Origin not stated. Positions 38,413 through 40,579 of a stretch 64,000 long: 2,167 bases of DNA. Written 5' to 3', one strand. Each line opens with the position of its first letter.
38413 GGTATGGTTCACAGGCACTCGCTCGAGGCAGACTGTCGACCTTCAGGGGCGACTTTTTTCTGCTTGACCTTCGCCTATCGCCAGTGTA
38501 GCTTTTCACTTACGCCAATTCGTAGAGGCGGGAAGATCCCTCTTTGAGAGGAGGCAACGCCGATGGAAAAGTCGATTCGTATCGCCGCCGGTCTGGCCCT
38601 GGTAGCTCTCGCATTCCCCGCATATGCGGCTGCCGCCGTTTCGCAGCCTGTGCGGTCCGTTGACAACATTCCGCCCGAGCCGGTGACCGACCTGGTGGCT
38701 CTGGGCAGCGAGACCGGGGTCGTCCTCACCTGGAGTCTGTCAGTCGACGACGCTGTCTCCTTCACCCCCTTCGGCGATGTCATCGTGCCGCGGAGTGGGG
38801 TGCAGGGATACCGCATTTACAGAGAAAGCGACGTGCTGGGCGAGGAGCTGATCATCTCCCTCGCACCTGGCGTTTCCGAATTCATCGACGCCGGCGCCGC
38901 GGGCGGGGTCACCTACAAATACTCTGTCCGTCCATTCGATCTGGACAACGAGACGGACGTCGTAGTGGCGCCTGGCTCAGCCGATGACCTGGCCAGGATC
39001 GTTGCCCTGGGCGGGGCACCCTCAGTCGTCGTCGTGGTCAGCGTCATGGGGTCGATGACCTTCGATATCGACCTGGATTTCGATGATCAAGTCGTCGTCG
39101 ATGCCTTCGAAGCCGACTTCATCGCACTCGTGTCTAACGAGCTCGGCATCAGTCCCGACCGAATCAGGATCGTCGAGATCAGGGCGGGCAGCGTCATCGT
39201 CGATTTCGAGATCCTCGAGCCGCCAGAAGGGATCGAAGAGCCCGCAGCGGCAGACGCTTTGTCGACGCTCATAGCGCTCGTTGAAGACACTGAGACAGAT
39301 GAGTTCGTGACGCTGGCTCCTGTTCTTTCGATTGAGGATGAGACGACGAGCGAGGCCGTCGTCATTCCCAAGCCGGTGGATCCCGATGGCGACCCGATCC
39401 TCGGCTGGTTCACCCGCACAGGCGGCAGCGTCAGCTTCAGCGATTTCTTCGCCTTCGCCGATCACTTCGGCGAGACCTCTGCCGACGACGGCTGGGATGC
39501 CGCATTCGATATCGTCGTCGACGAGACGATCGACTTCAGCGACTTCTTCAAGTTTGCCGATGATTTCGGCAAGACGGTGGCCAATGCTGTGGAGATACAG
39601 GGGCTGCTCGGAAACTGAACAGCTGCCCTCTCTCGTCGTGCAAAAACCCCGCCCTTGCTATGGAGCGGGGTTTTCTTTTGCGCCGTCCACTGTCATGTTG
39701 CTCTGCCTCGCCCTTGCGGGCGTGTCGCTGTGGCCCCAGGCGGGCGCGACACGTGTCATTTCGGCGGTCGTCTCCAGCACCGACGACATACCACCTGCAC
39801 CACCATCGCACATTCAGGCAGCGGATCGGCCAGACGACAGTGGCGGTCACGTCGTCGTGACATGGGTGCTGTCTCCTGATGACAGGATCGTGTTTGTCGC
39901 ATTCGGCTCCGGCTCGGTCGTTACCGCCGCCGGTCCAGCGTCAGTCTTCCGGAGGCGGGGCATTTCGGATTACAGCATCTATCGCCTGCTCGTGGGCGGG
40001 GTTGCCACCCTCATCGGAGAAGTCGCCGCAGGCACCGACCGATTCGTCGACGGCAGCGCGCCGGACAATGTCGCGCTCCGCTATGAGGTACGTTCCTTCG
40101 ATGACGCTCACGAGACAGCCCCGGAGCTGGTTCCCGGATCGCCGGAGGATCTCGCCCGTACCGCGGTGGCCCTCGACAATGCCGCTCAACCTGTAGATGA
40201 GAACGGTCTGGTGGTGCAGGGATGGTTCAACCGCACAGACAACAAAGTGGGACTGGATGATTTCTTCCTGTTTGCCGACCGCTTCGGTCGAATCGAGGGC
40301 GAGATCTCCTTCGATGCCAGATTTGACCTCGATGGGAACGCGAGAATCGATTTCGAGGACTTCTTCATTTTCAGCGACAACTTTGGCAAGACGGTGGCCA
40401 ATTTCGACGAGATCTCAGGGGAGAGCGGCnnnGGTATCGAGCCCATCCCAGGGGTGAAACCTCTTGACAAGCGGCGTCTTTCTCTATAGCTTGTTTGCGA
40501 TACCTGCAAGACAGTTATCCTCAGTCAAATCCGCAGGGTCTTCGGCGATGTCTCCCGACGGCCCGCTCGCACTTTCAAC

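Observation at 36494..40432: Three tandem secreted paralogs with a shared C-terminal module inserted between dnaG and rho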

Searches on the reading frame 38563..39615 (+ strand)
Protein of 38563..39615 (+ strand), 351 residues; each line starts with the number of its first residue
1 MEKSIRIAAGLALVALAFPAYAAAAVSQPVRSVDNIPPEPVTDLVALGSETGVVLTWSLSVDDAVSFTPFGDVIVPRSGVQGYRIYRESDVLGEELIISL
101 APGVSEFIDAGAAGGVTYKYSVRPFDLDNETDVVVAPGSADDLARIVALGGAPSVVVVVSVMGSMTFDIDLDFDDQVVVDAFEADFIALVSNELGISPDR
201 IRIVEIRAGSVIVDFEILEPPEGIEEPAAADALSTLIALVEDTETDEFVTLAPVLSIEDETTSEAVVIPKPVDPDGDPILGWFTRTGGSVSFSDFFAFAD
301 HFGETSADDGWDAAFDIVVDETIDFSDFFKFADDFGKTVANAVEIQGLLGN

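Call 3: search_protein_families(library=pfam, proteins=[window:38563-39615:+], max_evalue=1)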
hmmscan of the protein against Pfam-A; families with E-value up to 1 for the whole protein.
window:38563-39615:+ (351 aa): 4 families
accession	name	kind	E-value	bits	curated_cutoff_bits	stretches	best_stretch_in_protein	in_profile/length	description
PF23398.1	FAZ1_cons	-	0.043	14.2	27.5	1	180-221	24-67/93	FAZ1, conserved domain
PF18370.7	RGI_lyase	-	0.088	13.6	27.8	1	44-130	10-76/86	Rhamnogalacturonan I lyases beta-sheet domain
PF20694.2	TRADD-like_N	-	0.12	12.6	23.7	1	187-217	8-38/69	TRADD-like N-terminal domain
PF15284.11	PAGK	-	0.17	12.2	22.8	1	3-40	5-42/64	Phage-encoded virulence factor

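Call 4: search_protein_families(library=ncbifam, proteins=[window:38563-39615:+], max_evalue=1)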
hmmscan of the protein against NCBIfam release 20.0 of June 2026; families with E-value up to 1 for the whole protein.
window:38563-39615:+ (351 aa): 1 family
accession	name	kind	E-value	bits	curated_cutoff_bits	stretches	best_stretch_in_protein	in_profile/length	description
NF041611.1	exoglucan_CbhB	equivalog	0.016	13.2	1950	1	25-129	788-873/997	exoglucanase CbhB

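Call 16: find_homologous_proteins(query=window:38563-39615:+, max_evalue=0.001)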
Query window:38563-39615:+ (351 aa): 61 proteins with E <= 0.001 among 8000 candidates.
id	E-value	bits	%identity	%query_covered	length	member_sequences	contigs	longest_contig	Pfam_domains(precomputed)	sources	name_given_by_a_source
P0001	6.6e-210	714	97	100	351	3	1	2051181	-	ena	-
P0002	6.9e-174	596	82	100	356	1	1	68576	-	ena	-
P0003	4.1e-144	498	67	100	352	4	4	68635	-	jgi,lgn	jgi:hypothetical protein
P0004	5.0e-136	472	64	100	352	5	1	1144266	-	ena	-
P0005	3.1e-109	383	57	99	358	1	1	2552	-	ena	-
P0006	3.3e-108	380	55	100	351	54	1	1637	-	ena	-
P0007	1.4e-107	378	55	94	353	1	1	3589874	-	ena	-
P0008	6.2e-107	376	57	92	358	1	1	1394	-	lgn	-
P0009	7.4e-107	376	56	92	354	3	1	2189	-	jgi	-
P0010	3.3e-106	374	56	93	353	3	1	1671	-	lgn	-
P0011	1.8e-104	368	53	100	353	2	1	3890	-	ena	-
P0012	3.2e-104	367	55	92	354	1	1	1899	-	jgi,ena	-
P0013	5.1e-103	363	55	97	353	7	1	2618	-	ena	-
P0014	2.9e-102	361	54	93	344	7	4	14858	-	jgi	jgi:hypothetical protein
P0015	3.7e-99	350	53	93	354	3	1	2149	-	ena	-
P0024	1.2e-95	339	50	99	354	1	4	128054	-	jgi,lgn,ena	jgi:hypothetical protein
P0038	1.1e-90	322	50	99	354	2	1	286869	-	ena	-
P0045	1.8e-78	282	46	93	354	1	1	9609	-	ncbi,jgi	ncbi:MAG: hypothetical protein WDA75_15275 [Candidatus Latescibacterota bacterium]|jgi:hypothetical 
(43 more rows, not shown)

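Call 18: find_encoding_contigs(protein=P0007, flank=10000, max_places=2)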
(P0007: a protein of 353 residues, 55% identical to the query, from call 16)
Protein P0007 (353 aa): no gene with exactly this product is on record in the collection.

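Call 19: find_encoding_contigs(protein=P0004, flank=10000, max_places=2)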
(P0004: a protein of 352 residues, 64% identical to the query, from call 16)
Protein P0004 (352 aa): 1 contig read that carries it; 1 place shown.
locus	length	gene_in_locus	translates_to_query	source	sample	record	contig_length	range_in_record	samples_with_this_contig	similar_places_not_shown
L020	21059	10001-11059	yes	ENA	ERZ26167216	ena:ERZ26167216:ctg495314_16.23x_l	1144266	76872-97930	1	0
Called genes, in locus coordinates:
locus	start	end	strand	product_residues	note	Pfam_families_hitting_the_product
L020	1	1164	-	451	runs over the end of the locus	PF01041:DegT_DnrJ_EryC1, PF01053:Cys_Met_Meta_PP (weak)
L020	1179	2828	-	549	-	PF20254:DMFA2_C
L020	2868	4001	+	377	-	PF01408:GFO_IDH_MocA, PF22725:GFO_IDH_MocA_C3, PF02894:GFO_IDH_MocA_C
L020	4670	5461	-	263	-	-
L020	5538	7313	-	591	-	PF01807:Zn_ribbon_DnaG, PF08275:DNAG_N, PF01751:Toprim, PF13155:Toprim_2, PF13362:Toprim_3, PF13662:Toprim_4, PF10410:DnaB_bind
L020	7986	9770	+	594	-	PF22067:Cep192_D3 (faint), PF07610:DUF1573 (weak), PF15780:ASH, PF22073:Cep192_D4, PF22544:HYDIN_VesB_CFA65-like_Ig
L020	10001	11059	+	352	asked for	-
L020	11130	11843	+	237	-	-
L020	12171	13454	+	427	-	PF07498:Rho_N, PF07497:Rho_RNA_bind, PF00006:ATP-synt_ab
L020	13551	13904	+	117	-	PF01197:Ribosomal_L31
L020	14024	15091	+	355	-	PF03462:PCRF, PF00472:RF-1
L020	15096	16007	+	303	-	PF17827:PrmC_N, PF05175:MTS, PF01170:UPF0020 (weak), PF06325:PrmA (faint), PF13847:Methyltransf_31, PF08241:Methyltransf_11, PF08242:Methyltransf_12 (weak), PF13649:Methyltransf_25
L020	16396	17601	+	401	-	PF00154:RecA_N, PF08423:Rad51 (weak), PF06745:ATPase (faint), PF27531:MT3502_N (weak), PF21096:RecA_C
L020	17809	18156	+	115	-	-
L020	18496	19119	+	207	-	PF01073:3Beta_HSD (weak), PF01370:Epimerase, PF07993:NAD_binding_4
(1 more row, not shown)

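Call 20: find_encoding_contigs(protein=P0038, flank=10000, max_places=2)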
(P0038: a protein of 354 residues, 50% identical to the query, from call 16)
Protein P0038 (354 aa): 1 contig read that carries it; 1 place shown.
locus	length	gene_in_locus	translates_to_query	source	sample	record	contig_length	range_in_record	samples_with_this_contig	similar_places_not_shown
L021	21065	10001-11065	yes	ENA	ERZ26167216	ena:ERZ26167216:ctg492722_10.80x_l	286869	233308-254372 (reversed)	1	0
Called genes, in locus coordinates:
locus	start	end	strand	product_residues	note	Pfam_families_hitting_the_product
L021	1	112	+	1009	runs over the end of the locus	PF01807:Zn_ribbon_DnaG, PF13362:Toprim_3 (weak), PF13401:AAA_22 (faint), PF00493:MCM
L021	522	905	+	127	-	-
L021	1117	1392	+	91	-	-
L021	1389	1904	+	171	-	-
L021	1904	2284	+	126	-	-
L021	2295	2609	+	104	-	PF12728:HTH_17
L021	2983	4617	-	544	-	PF00665:rve, PF05575:V_cholerae_RfbT (weak), PF05050:Methyltransf_21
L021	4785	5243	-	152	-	PF01527:HTH_Tnp_1 (faint)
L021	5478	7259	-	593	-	PF01807:Zn_ribbon_DnaG, PF08275:DNAG_N, PF01751:Toprim, PF13155:Toprim_2, PF13362:Toprim_3, PF13662:Toprim_4, PF10410:DnaB_bind, PF08278:DnaG_DnaB_bind (weak), +1 more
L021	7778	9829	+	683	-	PF07610:DUF1573 (faint), PF15780:ASH (faint), PF22073:Cep192_D4 (faint), PF22544:HYDIN_VesB_CFA65-like_Ig (faint), PF07452:CHRD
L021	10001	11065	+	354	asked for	-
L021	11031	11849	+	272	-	-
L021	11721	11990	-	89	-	-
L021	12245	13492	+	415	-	PF07498:Rho_N, PF07497:Rho_RNA_bind, PF00006:ATP-synt_ab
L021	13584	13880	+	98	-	PF01197:Ribosomal_L31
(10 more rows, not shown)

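Call 21: find_encoding_contigs(protein=P0045, flank=10000, max_places=2)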
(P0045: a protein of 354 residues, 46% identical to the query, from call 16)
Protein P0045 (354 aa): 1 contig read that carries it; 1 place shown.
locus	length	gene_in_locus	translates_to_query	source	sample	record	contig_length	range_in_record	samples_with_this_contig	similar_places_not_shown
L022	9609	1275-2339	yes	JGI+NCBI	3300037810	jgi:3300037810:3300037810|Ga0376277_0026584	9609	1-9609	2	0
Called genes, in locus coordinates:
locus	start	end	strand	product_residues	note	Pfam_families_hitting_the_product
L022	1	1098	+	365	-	PF07610:DUF1573 (faint), PF24507:Ig_CFAP65_4th (faint), PF15780:ASH, PF22073:Cep192_D4 (weak), PF22544:HYDIN_VesB_CFA65-like_Ig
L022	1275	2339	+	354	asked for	-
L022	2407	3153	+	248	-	-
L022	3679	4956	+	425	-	PF07498:Rho_N, PF07497:Rho_RNA_bind, PF00006:ATP-synt_ab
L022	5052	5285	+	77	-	PF01197:Ribosomal_L31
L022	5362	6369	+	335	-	PF07136:DUF1385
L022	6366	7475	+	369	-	PF03462:PCRF, PF00472:RF-1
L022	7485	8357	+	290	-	PF17827:PrmC_N, PF01135:PCMT (weak), PF03602:Cons_hypoth95 (weak), PF01170:UPF0020 (weak), PF05175:MTS, PF13847:Methyltransf_31, PF08241:Methyltransf_11, PF13649:Methyltransf_25, +2 more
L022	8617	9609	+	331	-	?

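Call 22: find_encoding_contigs(protein=P0024, flank=10000, max_places=2)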
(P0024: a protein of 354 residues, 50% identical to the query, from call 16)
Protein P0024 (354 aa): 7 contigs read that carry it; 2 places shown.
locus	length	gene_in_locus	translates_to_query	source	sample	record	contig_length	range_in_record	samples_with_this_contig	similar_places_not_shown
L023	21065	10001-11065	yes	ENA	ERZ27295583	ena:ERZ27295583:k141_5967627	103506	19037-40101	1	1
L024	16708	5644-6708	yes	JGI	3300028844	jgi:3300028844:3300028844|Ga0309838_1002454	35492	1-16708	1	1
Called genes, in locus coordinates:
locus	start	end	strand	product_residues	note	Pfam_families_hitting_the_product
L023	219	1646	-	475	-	-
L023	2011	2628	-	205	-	PF00702:Hydrolase (weak), PF13419:HAD_2, PF13242:Hydrolase_like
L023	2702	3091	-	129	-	-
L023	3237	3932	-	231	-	PF03781:FGE-sulfatase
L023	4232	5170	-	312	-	PF00583:Acetyltransf_1, PF13508:Acetyltransf_7 (weak)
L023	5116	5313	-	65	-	-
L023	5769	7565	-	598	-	PF01807:Zn_ribbon_DnaG, PF08275:DNAG_N, PF01751:Toprim, PF13155:Toprim_2, PF13362:Toprim_3, PF13662:Toprim_4, PF10410:DnaB_bind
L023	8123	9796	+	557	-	PF07610:DUF1573 (weak), PF15780:ASH (weak), PF24507:Ig_CFAP65_4th (faint), PF15780:ASH, PF22073:Cep192_D4 (weak), PF22544:HYDIN_VesB_CFA65-like_Ig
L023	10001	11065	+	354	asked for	-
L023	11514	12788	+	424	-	PF07498:Rho_N, PF07497:Rho_RNA_bind, PF00006:ATP-synt_ab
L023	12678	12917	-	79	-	-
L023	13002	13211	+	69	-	PF01197:Ribosomal_L31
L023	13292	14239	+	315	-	PF07136:DUF1385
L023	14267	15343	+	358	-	PF03462:PCRF, PF00472:RF-1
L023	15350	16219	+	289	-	PF17827:PrmC_N, PF03602:Cons_hypoth95, PF05175:MTS, PF01170:UPF0020, PF13847:Methyltransf_31, PF08241:Methyltransf_11, PF08242:Methyltransf_12 (weak), PF13649:Methyltransf_25, +1 more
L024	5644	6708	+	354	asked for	-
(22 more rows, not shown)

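Call 33: predict_structure(alignment_id=A2)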
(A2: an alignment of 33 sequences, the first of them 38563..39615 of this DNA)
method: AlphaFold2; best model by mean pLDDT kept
length: 351 residues; sequences in the alignment: 33
mean_pLDDT: 77.6   pTM: 0.44
mean pLDDT of the five models: 77.6, 74.4, 71.2, 69.9, 67.7
residues with pLDDT >= 90: 112; 70-90: 146; 50-70: 53; < 50: 40
segments of 3 or more residues with pLDDT < 50: 1-32, 152-157
pLDDT, mean of each block of 10 residues (from residue 1): 35 33 40 69 77 84 67 65 88 88 88 78 87 67 63 52 90 91 94 92 88 90 80 89 79 88 62 88 85 92 87 82 92 93 73 51
secondary structure, 60 per line:
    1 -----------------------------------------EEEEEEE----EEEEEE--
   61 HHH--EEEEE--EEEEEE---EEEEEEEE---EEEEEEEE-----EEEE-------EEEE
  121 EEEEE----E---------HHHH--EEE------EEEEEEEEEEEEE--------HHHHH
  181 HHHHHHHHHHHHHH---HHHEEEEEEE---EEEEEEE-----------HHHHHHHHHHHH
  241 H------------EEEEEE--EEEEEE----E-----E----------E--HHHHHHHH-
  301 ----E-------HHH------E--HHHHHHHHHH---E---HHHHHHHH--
elements in order: E42-48 E53-58 E66-70 E73-78 E82-89 E93-100 E106-109 E117-125 H140-143 E146-148 E155-167 H176-194 E201-207 E211-217 H229-241 E254-259 E262-267 H292-299 H325-334 H342-349

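Call 37: fold_search(model_id=the predicted structure, library=pdb)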
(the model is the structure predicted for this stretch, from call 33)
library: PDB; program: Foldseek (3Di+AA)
matches with E <= 10: 1597; with E <= 0.001: 9
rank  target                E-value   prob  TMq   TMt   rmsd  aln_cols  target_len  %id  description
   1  4gh7_B                4.5e-04  1.00  0.22  0.27  13.5       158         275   15  Crystal structure of Anticalin N7A in complex with oncofetal fibronectin fragment Fn7B8 (released 2012-12-26)
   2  1x4z_MODEL_1_A        6.0e-04  1.00  0.20  0.55   4.3       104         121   23  Solution structure of the 2nd fibronectin type III domain from mouse biregional cell adhesion molecule-related (released 2005-11-15)
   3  3lpw_A                6.3e-04  1.00  0.23  0.39  10.3       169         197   13  Crystal structure of the FnIII-tandem A77-A78 from the A-band of titin (released 2010-09-08)
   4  1v5j_MODEL_1_A        7.9e-04  1.00  0.23  0.70   3.9       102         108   22  Solution Structure of RSGI RUH-008, fn3 domain in Human cDNA (released 2004-05-25)
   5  4o00_B                7.9e-04  1.00  0.21  0.62   6.5       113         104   19  Crystal structure of the Titin A-band domain A3 (released 2014-12-24)
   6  6hnf_MODEL_1_A        8.4e-04  1.00  0.20  0.72   4.0        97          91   18  Structure in solution of human fibronectin type III-domain 14 (released 2018-10-10)
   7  5n47_F                8.8e-04  0.99  0.21  0.27  20.2       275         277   13  Structure of Anticalin N7E in complex with the three-domain fragment Fn7B8 of human oncofetal fibronectin (released 2018-02-14)
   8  8q6t_G                8.8e-04  0.98  0.19  0.17  29.9       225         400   11  Helical reconstruction of the relaxed thick filament from FIB milled left ventricular mouse myofibrils (released 2023-11-01)
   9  3uto_B                9.4e-04  1.00  0.21  0.13  18.0       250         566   10  Twitchin kinase region from C.elegans (Fn31-NL-kin-CRD-Ig26) (released 2012-08-08)
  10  8orl_C                1.2e-03  1.00  0.20  0.63   3.2        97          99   18  Crystal structure of the S23226G missense variant of titin domain Fn3-56 (released 2023-08-23)
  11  8oq9_C                1.2e-03  1.00  0.21  0.64   3.2        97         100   18  Crystal structure of the titin domain Fn3-56 (released 2023-08-23)
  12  3t1w                  1.3e-03  0.99  0.22  0.21  20.0       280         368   13  Structure of the four-domain fragment Fn7B89 of oncofetal fibronectin (released 2012-03-21)
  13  4n68                  1.4e-03  1.00  0.20  0.67   5.6        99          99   16  Crystal structure of an internal FN3 domain from human Contactin-5 [PSI-NYSGRC-005804] (released 2013-10-30)
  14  8peq_A                1.4e-03  0.99  0.22  0.28  18.8       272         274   11  Complex of diubiquitin-derived artificial binding protein (Affilin) variant Af2 with its target oncofetal fibronectin  (released 2024-06-26)
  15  2rb8                  1.5e-03  1.00  0.20  0.71   6.0       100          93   11  High resolution design of a protein loop (released 2007-11-20)
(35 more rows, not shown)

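Call 42: find_related_loci(query=A2, collection=genome_contigs, flank=6000)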
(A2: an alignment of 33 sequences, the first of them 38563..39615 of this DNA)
Query A2 (351 aa) in genome_contigs; peptide patterns used: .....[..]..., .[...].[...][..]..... (x = any residue, [..] = any of these).
323 stretches matched a pattern; 32 encode a relative of the query (tblastn E <= 1e-3); 32 distinct loci.
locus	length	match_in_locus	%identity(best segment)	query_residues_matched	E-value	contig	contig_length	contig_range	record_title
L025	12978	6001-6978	54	27-351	2e-105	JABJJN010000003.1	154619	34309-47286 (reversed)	MAG: Gemmatimonadetes bacterium isolate SI074_bin69 k141_2694691, whole genome shotgun sequence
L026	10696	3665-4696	51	1-342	2e-100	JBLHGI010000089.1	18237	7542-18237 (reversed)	MAG: Planctomycetota bacterium isolate 3300054976_87 Ga0535667_0004431, whole genome shotgun sequence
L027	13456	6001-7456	51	1-347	1e-96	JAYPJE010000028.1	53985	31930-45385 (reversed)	MAG: Gemmatimonadota bacterium isolate 139576_S177_rosella_bins.tsv.066 NODE_401_length_53985_cov_7.077675, whole genome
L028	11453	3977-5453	49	3-347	6e-92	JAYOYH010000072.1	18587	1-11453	MAG: Gemmatimonadota bacterium isolate 139562_S163_rosella_bins.tsv.035 NODE_2957_length_18587_cov_10.383823, whole geno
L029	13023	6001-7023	50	12-351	6e-88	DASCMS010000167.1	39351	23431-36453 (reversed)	MAG TPA_asm: Candidatus Latescibacterota bacterium isolate Fu_MAG_110 c_000002183831, whole genome shotgun sequence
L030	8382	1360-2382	50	11-349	5e-87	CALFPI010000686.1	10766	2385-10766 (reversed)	MAG TPA_asm: uncultured Gemmatimonadaceae bacterium isolate ERR2206786_bin.69_CONCOCT_v1.1_MAG genome assembly, contig:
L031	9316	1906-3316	49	2-347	4e-87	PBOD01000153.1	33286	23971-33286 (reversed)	MAG: Gemmatimonadetes bacterium isolate RS822 20452, whole genome shotgun sequence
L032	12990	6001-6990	52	24-351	1e-85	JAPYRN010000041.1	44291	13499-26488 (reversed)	MAG: Candidatus Latescibacterota bacterium isolate PW3.metabat2.162 PW3_1223_length_44291_cov_10.862013, whole genome sh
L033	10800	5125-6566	50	3-349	2e-79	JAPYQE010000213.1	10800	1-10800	MAG: Candidatus Latescibacterota bacterium isolate PW2.concoct.70_sub PW2_7187_length_10800_cov_8.323034, whole genome s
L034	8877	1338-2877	46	20-347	5e-78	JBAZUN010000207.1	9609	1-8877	MAG: Candidatus Latescibacterota bacterium isolate SO_2017_GW1_23 NODE_26584_length_9609_cov_0.900654_OW334_2017, whole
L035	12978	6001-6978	50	27-347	1e-76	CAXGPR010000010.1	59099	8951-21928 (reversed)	MAG TPA_asm: uncultured bacterium isolate ERR594296_concoct_150 genome assembly, contig: ERZ8733628.576, whole genome sh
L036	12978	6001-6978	48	27-347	7e-75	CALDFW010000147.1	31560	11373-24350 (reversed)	MAG: uncultured bacterium isolate S1_Bin_Bin_74_sub_1 genome assembly, contig: c_000000304765, whole genome shotgun sequ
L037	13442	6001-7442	50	3-349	4e-73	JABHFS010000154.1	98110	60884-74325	MAG: Gemmatimonadetes bacterium isolate SI037_bin186 k141_2233969, whole genome shotgun sequence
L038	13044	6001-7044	50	6-347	2e-72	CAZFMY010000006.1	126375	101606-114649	MAG TPA_asm: uncultured Gemmatimonadaceae bacterium isolate SRP077602_co9_658 genome assembly, contig: NODE_46_length_12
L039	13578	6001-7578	54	1-346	5e-75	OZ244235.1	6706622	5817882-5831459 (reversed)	MAG: Candidatus Latescibacterota bacterium isolate e5868d62-61ad-4724-99e8-9c09e4b40cf9 genome assembly, chromosome: 1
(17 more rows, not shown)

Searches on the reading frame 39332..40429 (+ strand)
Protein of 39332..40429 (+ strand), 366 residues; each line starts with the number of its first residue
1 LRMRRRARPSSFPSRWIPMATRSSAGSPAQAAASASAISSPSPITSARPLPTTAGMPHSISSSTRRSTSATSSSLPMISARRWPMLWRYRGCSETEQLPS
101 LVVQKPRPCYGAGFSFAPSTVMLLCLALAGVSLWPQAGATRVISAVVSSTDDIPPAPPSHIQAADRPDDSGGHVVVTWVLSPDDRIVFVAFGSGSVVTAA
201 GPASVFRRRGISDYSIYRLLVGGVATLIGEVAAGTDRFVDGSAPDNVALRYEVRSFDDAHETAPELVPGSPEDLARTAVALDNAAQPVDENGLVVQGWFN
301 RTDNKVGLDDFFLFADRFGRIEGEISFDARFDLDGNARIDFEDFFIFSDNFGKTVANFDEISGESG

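Call 3: search_protein_families(library=pfam, proteins=[window:39332-40429:+], max_evalue=1)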
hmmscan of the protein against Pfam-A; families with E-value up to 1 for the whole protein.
window:39332-40429:+ (366 aa): 2 families
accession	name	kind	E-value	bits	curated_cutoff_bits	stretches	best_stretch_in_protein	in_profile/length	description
PF14345.11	GDYXXLXY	-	0.29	11.3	27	1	276-339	82-150/153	GDYXXLXY protein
PF14981.11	FAM165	-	0.37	11.2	25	1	122-134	18-30/50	FAM165 family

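Call 4: search_protein_families(library=ncbifam, proteins=[window:39332-40429:+], max_evalue=1)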
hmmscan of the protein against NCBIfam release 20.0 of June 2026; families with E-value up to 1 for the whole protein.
window:39332-40429:+ (366 aa): 0 families
